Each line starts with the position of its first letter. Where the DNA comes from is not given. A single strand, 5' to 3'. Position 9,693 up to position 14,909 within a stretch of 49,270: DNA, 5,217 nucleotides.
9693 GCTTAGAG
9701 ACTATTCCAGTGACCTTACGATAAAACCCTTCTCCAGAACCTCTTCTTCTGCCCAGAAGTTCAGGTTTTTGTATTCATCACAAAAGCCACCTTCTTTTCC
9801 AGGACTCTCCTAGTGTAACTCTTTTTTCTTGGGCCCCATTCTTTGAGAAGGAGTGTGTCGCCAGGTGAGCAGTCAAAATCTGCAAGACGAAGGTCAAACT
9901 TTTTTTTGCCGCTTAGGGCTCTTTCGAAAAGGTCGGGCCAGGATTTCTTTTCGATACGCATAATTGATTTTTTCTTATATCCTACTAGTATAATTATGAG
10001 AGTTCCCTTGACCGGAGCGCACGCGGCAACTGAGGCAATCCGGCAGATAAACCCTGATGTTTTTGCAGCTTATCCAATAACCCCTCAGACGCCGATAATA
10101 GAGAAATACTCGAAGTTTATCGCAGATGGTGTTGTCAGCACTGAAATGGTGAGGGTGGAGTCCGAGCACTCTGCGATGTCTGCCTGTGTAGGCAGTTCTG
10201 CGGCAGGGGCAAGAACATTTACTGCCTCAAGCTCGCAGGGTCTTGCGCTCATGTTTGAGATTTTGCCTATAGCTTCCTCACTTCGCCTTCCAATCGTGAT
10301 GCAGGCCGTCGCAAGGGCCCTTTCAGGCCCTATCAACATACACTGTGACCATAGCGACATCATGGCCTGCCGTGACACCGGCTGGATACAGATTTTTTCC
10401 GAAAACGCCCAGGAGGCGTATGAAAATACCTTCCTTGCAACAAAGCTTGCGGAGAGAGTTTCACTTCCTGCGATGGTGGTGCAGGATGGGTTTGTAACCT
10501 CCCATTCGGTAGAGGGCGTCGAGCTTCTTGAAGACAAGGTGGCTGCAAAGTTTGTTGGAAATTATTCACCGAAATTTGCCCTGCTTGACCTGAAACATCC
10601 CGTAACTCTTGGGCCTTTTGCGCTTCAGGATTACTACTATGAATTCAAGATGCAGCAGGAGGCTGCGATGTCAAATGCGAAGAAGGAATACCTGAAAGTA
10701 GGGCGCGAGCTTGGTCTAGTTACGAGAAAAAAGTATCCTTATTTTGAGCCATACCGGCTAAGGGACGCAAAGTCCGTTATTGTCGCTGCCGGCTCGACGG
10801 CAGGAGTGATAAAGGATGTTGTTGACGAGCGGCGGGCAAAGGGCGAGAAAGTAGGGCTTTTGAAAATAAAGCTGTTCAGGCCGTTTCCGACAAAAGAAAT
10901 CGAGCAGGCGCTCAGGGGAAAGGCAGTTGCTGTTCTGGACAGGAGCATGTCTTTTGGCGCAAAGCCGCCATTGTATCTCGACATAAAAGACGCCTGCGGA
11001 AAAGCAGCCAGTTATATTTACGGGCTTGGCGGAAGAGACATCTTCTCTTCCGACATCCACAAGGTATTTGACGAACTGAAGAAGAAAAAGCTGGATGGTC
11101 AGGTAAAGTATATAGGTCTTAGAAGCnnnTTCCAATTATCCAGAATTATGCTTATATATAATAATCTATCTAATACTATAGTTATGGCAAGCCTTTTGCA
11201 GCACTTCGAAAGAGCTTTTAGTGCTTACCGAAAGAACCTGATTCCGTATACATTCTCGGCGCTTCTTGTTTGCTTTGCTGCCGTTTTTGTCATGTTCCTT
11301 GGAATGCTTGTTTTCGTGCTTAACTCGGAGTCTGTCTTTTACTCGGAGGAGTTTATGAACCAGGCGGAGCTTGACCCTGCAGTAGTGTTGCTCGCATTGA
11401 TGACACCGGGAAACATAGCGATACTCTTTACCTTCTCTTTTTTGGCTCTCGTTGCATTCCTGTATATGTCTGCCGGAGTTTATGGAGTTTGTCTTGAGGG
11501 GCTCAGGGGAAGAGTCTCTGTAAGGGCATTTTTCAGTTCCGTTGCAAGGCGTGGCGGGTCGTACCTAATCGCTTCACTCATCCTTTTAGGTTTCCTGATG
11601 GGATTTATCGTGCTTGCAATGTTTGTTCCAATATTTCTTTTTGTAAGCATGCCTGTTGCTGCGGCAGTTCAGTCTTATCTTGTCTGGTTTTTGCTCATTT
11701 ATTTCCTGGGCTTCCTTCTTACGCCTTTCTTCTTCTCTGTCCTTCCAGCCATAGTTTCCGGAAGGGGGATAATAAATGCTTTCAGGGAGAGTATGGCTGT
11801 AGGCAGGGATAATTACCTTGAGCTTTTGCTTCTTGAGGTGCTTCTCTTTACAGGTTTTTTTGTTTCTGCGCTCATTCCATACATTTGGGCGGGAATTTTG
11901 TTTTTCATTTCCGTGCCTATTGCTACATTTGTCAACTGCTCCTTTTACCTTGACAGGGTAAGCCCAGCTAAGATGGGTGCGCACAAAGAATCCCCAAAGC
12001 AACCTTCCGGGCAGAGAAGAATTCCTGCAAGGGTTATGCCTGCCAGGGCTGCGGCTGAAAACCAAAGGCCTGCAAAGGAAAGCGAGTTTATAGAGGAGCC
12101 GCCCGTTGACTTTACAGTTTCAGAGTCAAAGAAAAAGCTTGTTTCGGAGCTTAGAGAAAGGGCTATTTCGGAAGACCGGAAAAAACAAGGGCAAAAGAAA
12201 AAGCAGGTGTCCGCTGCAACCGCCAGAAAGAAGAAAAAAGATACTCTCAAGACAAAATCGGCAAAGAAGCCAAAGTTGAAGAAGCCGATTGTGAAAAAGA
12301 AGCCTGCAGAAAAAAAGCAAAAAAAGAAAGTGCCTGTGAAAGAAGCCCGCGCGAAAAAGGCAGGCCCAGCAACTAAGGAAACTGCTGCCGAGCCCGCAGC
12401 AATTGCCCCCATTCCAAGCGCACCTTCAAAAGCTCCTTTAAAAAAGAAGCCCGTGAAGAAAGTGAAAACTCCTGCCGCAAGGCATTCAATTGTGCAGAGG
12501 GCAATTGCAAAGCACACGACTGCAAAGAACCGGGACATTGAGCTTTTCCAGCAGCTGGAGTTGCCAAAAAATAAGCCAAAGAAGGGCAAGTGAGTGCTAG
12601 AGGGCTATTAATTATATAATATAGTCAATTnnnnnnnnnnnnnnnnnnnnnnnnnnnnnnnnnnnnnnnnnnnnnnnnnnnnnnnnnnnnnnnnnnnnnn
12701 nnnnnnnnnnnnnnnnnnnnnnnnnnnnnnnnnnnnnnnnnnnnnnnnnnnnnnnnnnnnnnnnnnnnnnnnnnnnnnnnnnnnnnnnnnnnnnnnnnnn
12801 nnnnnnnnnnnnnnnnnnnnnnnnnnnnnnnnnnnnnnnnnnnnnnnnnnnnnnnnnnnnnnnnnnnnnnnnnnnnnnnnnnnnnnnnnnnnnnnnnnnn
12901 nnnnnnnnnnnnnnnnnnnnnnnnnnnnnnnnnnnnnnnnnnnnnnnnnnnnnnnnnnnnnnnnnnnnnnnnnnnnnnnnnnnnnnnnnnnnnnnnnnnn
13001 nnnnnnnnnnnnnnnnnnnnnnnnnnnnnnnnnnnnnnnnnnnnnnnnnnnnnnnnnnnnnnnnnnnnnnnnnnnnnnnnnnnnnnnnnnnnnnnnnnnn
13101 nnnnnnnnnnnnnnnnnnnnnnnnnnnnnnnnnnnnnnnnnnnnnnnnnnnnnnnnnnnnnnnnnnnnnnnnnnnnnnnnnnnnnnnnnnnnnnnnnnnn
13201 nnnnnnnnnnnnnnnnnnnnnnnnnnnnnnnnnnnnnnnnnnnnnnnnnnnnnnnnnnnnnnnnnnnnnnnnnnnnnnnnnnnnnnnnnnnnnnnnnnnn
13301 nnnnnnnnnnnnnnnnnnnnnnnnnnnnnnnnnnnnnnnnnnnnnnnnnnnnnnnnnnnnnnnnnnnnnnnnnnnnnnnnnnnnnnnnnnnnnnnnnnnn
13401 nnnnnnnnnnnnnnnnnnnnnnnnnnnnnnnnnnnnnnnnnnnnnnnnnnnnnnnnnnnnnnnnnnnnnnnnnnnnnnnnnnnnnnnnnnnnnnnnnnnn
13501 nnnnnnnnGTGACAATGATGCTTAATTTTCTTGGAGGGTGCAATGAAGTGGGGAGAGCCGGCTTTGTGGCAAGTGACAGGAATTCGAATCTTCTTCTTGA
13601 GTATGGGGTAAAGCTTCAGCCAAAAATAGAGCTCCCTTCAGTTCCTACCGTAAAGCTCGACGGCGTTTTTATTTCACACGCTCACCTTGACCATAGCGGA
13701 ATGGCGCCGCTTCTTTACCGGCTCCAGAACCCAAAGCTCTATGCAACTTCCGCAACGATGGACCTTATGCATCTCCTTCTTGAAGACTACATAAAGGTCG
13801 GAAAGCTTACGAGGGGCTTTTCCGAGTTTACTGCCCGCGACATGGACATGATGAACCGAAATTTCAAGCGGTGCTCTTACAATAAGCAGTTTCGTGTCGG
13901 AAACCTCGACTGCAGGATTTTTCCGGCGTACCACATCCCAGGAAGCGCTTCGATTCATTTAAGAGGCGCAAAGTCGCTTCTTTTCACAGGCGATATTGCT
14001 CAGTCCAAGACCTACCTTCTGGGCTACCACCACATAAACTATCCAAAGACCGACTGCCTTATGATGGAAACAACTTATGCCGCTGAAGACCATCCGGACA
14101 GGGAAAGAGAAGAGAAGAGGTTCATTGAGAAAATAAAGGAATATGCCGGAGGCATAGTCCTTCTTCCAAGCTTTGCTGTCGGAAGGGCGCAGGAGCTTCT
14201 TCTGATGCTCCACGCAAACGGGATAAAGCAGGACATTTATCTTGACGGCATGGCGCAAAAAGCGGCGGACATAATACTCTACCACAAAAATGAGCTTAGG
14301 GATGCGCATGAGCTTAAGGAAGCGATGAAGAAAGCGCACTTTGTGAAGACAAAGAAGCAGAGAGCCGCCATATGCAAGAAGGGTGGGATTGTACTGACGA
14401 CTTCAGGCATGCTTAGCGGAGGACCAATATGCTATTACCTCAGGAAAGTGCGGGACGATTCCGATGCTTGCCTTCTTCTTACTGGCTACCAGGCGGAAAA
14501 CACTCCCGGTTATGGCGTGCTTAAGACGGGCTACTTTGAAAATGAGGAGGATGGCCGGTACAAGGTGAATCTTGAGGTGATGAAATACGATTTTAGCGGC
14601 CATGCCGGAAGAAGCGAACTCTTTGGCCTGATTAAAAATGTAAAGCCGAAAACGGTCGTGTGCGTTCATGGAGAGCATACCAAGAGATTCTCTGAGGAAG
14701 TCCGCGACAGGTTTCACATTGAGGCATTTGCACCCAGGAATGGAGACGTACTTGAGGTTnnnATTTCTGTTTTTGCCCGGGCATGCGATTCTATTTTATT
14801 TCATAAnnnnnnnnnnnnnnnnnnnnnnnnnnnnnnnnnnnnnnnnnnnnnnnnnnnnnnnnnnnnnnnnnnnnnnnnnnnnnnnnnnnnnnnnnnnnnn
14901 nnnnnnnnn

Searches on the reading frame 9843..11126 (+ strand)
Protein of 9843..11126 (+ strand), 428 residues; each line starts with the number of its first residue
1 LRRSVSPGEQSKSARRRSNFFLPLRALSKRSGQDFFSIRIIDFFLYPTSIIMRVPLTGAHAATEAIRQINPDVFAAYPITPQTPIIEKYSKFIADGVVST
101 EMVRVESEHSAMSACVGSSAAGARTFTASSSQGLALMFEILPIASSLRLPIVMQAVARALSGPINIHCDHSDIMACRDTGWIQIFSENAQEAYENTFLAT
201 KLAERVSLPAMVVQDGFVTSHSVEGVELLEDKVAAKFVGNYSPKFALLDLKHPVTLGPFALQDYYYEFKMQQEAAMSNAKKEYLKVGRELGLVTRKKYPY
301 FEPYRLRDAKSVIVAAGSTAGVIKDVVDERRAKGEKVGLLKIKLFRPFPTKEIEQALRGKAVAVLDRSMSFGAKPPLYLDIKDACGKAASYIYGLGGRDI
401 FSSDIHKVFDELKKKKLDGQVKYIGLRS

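Call 67: search_protein_families(library=pfam, proteins=[window:9843-11126:+], max_evalue=0.00001)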
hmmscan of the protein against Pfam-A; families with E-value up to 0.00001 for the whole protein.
window:9843-11126:+ (428 aa): 2 families
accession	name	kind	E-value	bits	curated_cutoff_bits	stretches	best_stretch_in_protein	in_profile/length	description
PF01855.24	POR_N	-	2.1e-74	250.6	27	1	65-283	2-226/231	Pyruvate flavodoxin/ferredoxin oxidoreductase, thiamine diP-bdg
PF17147.9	PFOR_II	-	1.6e-27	96.3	27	1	309-405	1-102/102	Pyruvate:ferredoxin oxidoreductase core domain II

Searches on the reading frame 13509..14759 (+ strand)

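Call 67: search_protein_families(library=pfam, proteins=[window:13509-14759:+], max_evalue=0.00001)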
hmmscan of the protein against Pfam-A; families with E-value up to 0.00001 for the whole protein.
window:13509-14759:+ (417 aa): 3 families
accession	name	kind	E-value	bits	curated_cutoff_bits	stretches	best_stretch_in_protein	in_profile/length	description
PF10996.14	Beta-Casp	-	1.2e-17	65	27.7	1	227-335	1-118/120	Beta-Casp domain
PF07521.17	RMMBL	-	2.4e-14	53.5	21.6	1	351-409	2-63/63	Zn-dependent metallo-hydrolase RNA specificity domain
PF12706.13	Lactamase_B_2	-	9.8e-08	32.3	27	1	48-196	29-172/200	Beta-lactamase superfamily domain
